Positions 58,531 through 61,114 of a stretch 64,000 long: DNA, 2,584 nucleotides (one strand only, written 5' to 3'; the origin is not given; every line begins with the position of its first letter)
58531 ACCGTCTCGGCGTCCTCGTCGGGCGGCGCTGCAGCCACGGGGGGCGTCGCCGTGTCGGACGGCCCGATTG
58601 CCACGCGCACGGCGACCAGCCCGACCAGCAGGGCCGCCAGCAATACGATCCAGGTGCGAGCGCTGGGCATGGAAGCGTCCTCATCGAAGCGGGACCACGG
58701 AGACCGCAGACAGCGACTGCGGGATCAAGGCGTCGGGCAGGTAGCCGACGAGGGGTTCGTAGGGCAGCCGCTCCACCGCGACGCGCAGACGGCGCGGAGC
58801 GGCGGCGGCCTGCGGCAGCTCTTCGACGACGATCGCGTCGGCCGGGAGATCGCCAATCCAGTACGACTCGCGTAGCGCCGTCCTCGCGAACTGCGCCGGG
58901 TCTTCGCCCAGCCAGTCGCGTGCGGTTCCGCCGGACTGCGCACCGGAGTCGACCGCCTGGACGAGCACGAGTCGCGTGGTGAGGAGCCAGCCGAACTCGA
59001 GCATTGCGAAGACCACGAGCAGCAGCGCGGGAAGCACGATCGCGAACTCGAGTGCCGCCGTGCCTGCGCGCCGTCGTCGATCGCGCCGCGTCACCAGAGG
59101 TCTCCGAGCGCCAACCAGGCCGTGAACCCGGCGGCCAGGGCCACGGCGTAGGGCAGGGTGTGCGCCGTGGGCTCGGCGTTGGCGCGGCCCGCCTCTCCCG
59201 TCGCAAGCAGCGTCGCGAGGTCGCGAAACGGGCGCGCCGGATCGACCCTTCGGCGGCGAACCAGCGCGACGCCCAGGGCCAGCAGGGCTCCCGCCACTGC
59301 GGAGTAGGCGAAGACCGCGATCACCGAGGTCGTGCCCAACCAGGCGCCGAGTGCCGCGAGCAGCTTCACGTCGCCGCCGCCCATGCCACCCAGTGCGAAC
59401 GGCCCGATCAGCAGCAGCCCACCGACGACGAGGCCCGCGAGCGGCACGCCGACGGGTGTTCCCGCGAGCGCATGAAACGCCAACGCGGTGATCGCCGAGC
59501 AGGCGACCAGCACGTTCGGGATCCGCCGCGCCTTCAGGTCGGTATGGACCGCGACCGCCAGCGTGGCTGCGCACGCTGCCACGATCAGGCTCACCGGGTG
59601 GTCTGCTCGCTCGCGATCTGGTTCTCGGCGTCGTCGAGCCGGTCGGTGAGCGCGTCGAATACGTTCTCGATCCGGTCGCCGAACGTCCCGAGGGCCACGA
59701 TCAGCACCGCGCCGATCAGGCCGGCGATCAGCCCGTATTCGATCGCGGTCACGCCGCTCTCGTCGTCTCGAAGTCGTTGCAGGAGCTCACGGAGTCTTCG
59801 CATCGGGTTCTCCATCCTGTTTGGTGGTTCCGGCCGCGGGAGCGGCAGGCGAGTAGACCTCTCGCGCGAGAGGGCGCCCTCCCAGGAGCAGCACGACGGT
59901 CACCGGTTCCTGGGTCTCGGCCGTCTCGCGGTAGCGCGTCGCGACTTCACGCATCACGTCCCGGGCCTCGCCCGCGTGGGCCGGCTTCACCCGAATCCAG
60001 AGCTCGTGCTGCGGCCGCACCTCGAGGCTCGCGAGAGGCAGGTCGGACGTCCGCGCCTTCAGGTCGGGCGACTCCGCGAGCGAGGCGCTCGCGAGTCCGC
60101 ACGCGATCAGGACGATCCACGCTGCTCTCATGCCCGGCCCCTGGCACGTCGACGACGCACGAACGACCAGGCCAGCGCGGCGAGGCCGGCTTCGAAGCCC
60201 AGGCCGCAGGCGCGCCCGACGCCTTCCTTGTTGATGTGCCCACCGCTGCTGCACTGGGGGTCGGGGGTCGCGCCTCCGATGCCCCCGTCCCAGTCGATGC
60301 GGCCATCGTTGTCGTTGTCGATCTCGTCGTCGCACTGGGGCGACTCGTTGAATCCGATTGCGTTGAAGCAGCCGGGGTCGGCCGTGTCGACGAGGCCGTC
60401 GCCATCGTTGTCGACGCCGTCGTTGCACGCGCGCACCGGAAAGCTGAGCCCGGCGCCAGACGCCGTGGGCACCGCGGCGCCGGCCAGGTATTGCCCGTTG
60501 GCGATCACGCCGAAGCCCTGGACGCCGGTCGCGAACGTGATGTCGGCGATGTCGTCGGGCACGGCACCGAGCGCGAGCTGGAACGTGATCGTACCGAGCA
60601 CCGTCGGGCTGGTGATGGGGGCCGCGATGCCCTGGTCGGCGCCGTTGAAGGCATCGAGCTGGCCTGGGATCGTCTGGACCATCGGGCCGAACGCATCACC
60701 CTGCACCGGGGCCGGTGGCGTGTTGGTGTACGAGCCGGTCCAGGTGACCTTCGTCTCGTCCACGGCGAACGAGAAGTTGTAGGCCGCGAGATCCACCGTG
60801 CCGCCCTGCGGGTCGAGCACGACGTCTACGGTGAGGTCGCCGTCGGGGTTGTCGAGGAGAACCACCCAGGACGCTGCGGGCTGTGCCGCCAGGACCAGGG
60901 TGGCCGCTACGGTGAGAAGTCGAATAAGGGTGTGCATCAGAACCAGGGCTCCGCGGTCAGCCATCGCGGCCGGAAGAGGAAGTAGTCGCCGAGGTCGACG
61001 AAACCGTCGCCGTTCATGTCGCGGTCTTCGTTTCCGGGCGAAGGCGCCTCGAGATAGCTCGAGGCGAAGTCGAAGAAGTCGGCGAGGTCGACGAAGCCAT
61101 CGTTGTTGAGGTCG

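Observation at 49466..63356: Seventeen-gene minus-strand chain: surface/Ca-binding proteins welded to a complete Tad pilus locus by stop/start overlaps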

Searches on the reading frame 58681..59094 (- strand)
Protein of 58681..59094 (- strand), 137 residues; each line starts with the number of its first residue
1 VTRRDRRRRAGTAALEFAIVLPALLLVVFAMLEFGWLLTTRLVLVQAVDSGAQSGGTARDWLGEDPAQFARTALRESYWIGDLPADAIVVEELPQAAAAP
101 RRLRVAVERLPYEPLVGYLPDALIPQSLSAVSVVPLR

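Call 4: search_protein_families(library=pfam, proteins=[window:58681-59094:-], max_evalue=0.01)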
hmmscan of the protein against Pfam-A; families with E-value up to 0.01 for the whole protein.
window:58681-59094:- (137 aa): 2 families
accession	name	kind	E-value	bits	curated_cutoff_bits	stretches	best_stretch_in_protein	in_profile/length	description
PF07811.17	TadE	-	6.1e-12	45.9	22.9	1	11-52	1-42/43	TadE-like protein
PF13400.11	Tad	-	0.0021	18.8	22.3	1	11-57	1-46/47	Putative Flp pilus-assembly TadE/G-like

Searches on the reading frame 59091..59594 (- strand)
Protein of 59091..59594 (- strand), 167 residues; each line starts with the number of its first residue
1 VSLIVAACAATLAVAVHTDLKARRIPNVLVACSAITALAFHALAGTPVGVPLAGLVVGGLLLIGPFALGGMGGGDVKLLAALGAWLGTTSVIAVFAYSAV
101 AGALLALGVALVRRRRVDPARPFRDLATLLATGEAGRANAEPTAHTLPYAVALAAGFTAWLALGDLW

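Call 4: search_protein_families(library=pfam, proteins=[window:59091-59594:-], max_evalue=0.01)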
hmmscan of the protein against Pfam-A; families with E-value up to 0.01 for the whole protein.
window:59091-59594:- (167 aa): 1 family
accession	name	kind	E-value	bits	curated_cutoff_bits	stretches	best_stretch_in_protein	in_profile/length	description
PF01478.23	Peptidase_A24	-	2.6e-17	63.6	26.5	1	8-107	3-104/104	Type IV leader peptidase family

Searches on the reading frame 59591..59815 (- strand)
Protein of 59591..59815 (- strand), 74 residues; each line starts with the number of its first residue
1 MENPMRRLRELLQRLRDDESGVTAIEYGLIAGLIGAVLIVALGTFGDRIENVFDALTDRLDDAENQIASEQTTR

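Call 4: search_protein_families(library=pfam, proteins=[window:59591-59815:-], max_evalue=0.01)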
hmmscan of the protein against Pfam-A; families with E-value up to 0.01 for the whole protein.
window:59591-59815:- (74 aa): 1 family
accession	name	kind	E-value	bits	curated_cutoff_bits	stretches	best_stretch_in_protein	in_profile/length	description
PF04964.19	Flp_Fap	-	1.3e-15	57.3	32.2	1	17-58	3-44/46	Flp/Fap pilin component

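Call 6: search_protein_families(library=ncbifam, proteins=[window:59591-59815:-], max_evalue=0.1)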
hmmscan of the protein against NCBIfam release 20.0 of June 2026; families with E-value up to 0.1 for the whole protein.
window:59591-59815:- (74 aa): 0 families

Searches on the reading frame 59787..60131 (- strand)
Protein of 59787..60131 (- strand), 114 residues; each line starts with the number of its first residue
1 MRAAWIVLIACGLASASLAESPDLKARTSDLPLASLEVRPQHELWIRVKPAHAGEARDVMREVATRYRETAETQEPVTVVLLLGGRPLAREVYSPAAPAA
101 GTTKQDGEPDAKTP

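Call 4: search_protein_families(library=pfam, proteins=[window:59787-60131:-], max_evalue=0.01)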
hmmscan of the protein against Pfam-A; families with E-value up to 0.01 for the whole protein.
window:59787-60131:- (114 aa): 0 families

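Call 6: search_protein_families(library=ncbifam, proteins=[window:59787-60131:-], max_evalue=0.1)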
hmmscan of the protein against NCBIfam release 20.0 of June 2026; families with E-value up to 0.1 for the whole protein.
window:59787-60131:- (114 aa): 0 families

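Call 10: find_homologous_proteins(query=window:59787-60131:-, max_evalue=0.001)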
Query window:59787-60131:- (114 aa): 1 proteins with E <= 0.001 among 107 candidates.
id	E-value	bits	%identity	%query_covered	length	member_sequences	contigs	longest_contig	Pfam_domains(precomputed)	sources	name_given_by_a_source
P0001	1.9e-66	239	100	100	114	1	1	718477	-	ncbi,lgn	-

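Call 21: search_protein_representatives(protein=window:59787-60131:-)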
Query: 114 residues. Proteins with E-value up to 0.001 (for the whole library): 61; up to 1e-10: 3; up to 1e-30: 1. The best 61 are listed.
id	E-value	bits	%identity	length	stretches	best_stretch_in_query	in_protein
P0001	5.9e-67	239.0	100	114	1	1-114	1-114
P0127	7.0e-18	81.2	52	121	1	1-102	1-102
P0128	6.3e-13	65.3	49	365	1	8-94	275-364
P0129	1.9e-09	54.1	49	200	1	20-92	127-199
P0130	2.1e-09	53.9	53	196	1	41-93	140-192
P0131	1.6e-08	51.1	48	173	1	37-96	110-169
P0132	3.0e-08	50.2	39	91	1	26-100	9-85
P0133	4.9e-08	49.5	48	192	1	39-96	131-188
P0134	5.7e-08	49.3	48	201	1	40-95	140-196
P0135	1.1e-07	48.4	44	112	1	22-92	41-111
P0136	1.2e-07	48.3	39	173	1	28-94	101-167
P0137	1.6e-07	47.9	47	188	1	39-91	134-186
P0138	1.8e-07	47.7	43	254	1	31-101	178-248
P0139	2.0e-07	47.5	48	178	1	33-97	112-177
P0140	6.6e-07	45.9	44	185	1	41-95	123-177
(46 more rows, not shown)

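Call 60: predict_structure(alignment_id=A3)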
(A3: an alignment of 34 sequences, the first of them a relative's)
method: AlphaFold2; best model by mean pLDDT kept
length: 365 residues; sequences in the alignment: 34
mean_pLDDT: 59.1   pTM: 0.38
mean pLDDT of the five models: 59.1, 58.5, 57.4, 56.0, 55.5
residues with pLDDT >= 90: 75; 70-90: 31; 50-70: 90; < 50: 169
segments of 3 or more residues with pLDDT < 50: 1-3, 12-34, 50-56, 69-107, 122-142, 154-174, 190-206, 219-249
pLDDT, mean of each block of 10 residues (from residue 1): 48 39 40 56 61 49 50 41 34 31 42 66 42 39 58 45 30 58 59 40 47 61 32 29 36 65 80 88 70 96 97 96 98 97 94 97 92
secondary structure, 60 per line:
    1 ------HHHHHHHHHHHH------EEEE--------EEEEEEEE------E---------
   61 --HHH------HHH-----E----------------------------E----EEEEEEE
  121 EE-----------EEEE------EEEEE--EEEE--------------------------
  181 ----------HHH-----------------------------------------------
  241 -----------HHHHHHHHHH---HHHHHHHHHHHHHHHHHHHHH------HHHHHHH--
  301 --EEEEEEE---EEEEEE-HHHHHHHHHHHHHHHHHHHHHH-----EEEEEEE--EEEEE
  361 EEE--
elements in order: H7-18 E25-28 E37-44 E114-122 E134-137 E144-148 E151-154 H252-261 H265-285 H292-298 E303-309 E313-318 H320-341 E347-353 E356-363

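Call 65: fold_search(model_id=the predicted structure, library=pdb)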
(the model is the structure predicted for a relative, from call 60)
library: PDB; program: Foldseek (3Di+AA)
matches with E <= 10: 289; with E <= 0.001: 0
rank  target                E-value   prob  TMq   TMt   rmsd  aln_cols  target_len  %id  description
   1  3lno_B                3.2e-01  0.33  0.12  0.33   8.8        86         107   14  Crystal Structure of Domain of Unknown Function DUF59 from Bacillus anthracis (released 2010-02-16)
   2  3lno_F                3.6e-01  0.30  0.12  0.33   8.3        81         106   14  Crystal Structure of Domain of Unknown Function DUF59 from Bacillus anthracis (released 2010-02-16)
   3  4hn3_A                5.3e-01  0.38  0.12  0.13   4.0        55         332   24  The crystal structure of a sex pheromone precursor (lmo1757) from Listeria monocytogenes EGD-e (released 2012-10-31)
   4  1bo4_B                6.4e-01  0.12  0.11  0.23   7.9        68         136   22  CRYSTAL STRUCTURE OF A GCN5-RELATED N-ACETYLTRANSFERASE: SERRATIA MARESCENS AMINOGLYCOSIDE 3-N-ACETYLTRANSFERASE (released 1998-10-07)
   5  1nlq_E                6.8e-01  0.06  0.10  0.27  13.3       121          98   12  The crystal structure of Drosophila NLP-core provides insight into pentamer formation and histone binding (released 2003-03-01)
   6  8x97_A                7.2e-01  0.05  0.14  0.20  12.4       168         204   14  Cryo-EM structure of enterovirus A71 empty particle in complex with Fab h1A6.2 (released 2024-09-04)
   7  3un2_B                8.2e-01  0.30  0.13  0.12   4.5        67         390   15  Phosphopentomutase T85Q variant enzyme (released 2012-02-29)
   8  4hn3_B                8.2e-01  0.18  0.11  0.12   6.9        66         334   18  The crystal structure of a sex pheromone precursor (lmo1757) from Listeria monocytogenes EGD-e (released 2012-10-31)
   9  1i74_A                8.7e-01  0.20  0.14  0.16   7.7        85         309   15  STREPTOCOCCUS MUTANS INORGANIC PYROPHOSPHATASE (released 2001-06-06)
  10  3a25                  8.7e-01  0.18  0.10  0.13   6.7        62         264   21  Crystal structure of P. horikoshii TYW2 in complex with AdoMet (released 2009-09-15)
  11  2bgo_MODEL_1_A        8.7e-01  0.12  0.14  0.36   9.2       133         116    8  Mannan Binding Module from Man5C (released 2005-03-09)
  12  6tqn_A                9.2e-01  0.28  0.14  0.11   4.1        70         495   18  rrn anti-termination complex without S4 (released 2020-08-05)
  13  4lrc_A                9.2e-01  0.20  0.13  0.13   6.8        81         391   16  Phosphopentomutase V158L variant (released 2013-07-31)
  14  3un5_B                9.2e-01  0.18  0.12  0.12   4.9        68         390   12  Bacillus cereus phosphopentomutase T85E variant (released 2012-02-29)
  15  1bo4_A                9.2e-01  0.09  0.10  0.23   7.9        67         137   22  CRYSTAL STRUCTURE OF A GCN5-RELATED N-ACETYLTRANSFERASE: SERRATIA MARESCENS AMINOGLYCOSIDE 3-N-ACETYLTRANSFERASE (released 1998-10-07)
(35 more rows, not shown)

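Call 68: find_related_loci(query=A6, collection=metagenome_contigs, flank=10000)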
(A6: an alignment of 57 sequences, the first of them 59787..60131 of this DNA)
Query A6 (114 aa) in metagenome_contigs; peptide patterns used: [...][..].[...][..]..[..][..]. (x = any residue, [..] = any of these).
209 stretches matched a pattern; 15 encode a relative of the query (tblastn E <= 1e-3); 15 distinct loci.
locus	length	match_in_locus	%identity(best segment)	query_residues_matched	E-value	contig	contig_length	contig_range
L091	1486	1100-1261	48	43-96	1e-13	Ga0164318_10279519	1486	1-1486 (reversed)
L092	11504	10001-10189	44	41-110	5e-13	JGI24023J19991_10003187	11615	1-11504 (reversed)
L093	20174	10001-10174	41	37-93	2e-11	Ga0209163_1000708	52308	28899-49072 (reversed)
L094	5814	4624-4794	44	41-97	2e-11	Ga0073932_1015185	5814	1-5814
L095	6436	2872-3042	40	40-95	4e-11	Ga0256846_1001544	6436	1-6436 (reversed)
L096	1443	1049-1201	43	43-93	4e-11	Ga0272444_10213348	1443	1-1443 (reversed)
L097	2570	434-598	44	40-94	4e-11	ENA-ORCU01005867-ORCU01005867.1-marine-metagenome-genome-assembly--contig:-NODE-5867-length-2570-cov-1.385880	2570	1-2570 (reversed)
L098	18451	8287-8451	45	40-94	5e-11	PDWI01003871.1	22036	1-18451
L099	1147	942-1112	42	40-95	9e-11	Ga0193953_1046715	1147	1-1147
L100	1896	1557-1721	44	42-95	1e-10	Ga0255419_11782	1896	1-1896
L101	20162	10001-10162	39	43-96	2e-10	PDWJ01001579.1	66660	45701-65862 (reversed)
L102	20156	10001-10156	44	43-94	2e-10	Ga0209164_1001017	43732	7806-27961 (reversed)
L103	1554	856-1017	37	40-93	2e-10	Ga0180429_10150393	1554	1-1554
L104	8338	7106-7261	40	43-93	2e-9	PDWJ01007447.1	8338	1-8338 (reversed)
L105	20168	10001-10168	34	40-94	2e-7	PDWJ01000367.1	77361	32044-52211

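Call 78: search_protein_families(library=pfam, proteins=[L093:10143-10907:+], max_evalue=10)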
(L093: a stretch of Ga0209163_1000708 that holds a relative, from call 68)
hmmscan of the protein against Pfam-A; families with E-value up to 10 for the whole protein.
L093:10143-10907:+ (254 aa): 2 families
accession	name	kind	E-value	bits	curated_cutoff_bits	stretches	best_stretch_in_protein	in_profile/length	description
PF07610.17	DUF1573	-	5.4e-11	42.8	26.1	1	54-136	3-86/98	Protein of unknown function (DUF1573)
PF22544.2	HYDIN_VesB_CFA65-like_Ig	-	0.00012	22.7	25.5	1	50-135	1-88/100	HYDIN/CFA65/VesB-like, Ig-like domain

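Call 87: search_protein_families(library=pfam, alignment_id=A6, max_evalue=1)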
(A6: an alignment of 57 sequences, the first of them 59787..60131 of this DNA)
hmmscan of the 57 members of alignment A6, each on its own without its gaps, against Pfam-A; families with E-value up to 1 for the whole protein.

A. member 1, window:59787-60131:- (114 aa): 1 family
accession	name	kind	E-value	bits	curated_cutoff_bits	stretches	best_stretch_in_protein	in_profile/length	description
PF18171.6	LSDAT_prok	-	0.025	14.3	25.4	1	12-91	68-139/195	SLOG in TRPM, prokaryote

B. families by the number of members that match (of 57 scanned): 54 families (the first 25 are shown)
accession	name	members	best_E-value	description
PF25148.1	DUF7824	3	0.0072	Domain of unknown function (DUF7824)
PF22282.1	CydS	1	0.0024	CydS-like protein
PF02535.28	Zip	1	0.0056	ZIP Zinc transporter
PF19084.5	DUF5775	1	0.0063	Family of unknown function (DUF5775)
PF12685.13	SpoIIIAH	1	0.0073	SpoIIIAH-like protein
PF20193.3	DUF6556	1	0.0075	Family of unknown function (DUF6556)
PF20916.2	BscB_a-b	1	0.011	Cellulose Synthase Subunit B, alpha-beta domain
PF09911.14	DUF2140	1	0.019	Uncharacterized protein conserved in bacteria (DUF2140)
PF15615.11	TerB_C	1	0.02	TerB-C domain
PF24059.1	DUF7360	1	0.02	Domain of unknown function (DUF7360)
PF18171.6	LSDAT_prok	1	0.025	SLOG in TRPM, prokaryote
PF20087.4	DUF6479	1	0.031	Family of unknown function (DUF6479)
PF25322.2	RBD_SIN1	1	0.036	SIN1 Ras-binding domain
PF09877.14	EhaL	1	0.036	Energy-converting hydrogenase subunit EhaL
PF08070.16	DTHCT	1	0.037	DTHCT (NUC029) region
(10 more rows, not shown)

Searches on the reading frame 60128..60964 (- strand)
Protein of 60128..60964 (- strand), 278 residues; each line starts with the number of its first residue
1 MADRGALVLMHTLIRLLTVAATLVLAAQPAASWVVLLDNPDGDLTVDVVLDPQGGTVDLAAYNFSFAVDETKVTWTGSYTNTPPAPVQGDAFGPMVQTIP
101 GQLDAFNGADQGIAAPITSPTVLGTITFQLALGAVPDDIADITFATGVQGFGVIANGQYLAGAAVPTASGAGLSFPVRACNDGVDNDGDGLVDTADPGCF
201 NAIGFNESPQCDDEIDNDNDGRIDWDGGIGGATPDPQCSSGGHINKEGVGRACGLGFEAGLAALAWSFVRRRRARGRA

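Call 4: search_protein_families(library=pfam, proteins=[window:60128-60964:-], max_evalue=0.01)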
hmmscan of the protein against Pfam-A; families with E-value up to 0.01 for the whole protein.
window:60128-60964:- (278 aa): 0 families

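Call 6: search_protein_families(library=ncbifam, proteins=[window:60128-60964:-], max_evalue=0.1)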
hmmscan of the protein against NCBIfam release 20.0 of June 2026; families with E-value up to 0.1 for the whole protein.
window:60128-60964:- (278 aa): 1 family
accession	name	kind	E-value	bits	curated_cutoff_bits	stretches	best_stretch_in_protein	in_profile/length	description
NF033662.1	acid_disulf_rpt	repeat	1.6e-10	40.5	41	1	179-199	6-26/32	acidic double-disulfide repeat-containing protein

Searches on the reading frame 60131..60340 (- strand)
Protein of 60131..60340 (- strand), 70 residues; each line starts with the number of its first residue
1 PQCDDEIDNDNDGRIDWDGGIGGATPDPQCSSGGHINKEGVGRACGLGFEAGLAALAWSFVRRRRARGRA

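Call 78: search_protein_families(library=pfam, proteins=[window:60131-60340:-], max_evalue=10)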
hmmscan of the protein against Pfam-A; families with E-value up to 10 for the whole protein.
window:60131-60340:- (70 aa): 3 families
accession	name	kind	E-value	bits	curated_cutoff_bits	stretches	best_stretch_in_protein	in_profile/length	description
PF22980.2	Myb_DNA-bind_8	-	0.24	11.2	27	0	30-47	14-31/50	Myb-like DNA-binding domain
PF13202.12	EF-hand_5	-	0.43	10.6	25.9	1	5-18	6-19/25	EF hand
PF00036.39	EF-hand_1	-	0.48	10.5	25.4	1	6-18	8-20/29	EF hand domain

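Call 79: search_protein_families(library=ncbifam, proteins=[window:60131-60340:-], max_evalue=10)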
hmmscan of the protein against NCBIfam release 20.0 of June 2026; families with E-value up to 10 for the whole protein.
window:60131-60340:- (70 aa): 2 families
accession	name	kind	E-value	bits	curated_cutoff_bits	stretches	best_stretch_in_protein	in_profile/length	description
NF033662.1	acid_disulf_rpt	repeat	0.044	13.5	41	1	2-16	6-20/32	acidic double-disulfide repeat-containing protein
NF051874.1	PVV_CTERM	equivalog_domain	0.21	11.4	27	1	51-66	17-33/38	PVV-CTERM domain-containing choice-of-anchor G protein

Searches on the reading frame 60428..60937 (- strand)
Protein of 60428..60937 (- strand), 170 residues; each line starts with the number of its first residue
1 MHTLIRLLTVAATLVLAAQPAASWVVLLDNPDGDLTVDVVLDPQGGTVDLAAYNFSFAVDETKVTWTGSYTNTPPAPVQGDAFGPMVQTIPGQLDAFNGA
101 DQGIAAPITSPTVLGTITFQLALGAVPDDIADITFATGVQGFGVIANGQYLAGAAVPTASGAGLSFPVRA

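Call 28: search_solved_structures(query=A1, max_evalue=10, show_alignments=2)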
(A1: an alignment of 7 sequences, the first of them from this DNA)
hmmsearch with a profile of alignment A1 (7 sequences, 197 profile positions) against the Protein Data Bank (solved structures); distinct sequences matched with E-value up to 10: 2.
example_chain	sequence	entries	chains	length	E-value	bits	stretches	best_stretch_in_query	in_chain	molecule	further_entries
8z43_A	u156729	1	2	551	0.68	13.4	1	32-110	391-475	Beta-galactosidase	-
8z47_A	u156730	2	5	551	0.68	13.3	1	32-110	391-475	Beta-galactosidase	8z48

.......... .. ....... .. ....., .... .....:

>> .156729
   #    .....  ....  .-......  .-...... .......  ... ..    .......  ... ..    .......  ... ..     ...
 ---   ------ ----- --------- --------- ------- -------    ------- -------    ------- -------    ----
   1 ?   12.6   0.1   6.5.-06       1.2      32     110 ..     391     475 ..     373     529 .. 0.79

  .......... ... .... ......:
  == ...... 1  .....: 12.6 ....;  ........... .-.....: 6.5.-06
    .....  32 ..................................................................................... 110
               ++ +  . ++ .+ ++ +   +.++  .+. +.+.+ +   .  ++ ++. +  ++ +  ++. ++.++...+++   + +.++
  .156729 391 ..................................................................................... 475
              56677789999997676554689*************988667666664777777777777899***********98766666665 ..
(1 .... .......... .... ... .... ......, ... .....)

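Call 29: search_protein_families(library=pfam, alignment_id=A1, max_evalue=10)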
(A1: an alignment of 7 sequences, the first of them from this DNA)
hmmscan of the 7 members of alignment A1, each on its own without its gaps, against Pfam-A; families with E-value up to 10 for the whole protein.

A. member 1, seq(170 aa): 0 families

B. families by the number of members that match (of 7 scanned): 5 families
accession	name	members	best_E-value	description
PF07589.16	PEP-CTERM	5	0.00026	PEP-CTERM motif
PF18205.6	VPDSG-CTERM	5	0.0095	VPDSG-CTERM motif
PF24138.1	TPR_TNPO3_IPO13_2nd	1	0.039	Transportin-3/Importin-13 second TPR domain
PF18692.7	DUF5640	1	0.16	Family of unknown function (DUF5640)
PF19744.4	DUF6232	1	0.36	Family of unknown function (DUF6232)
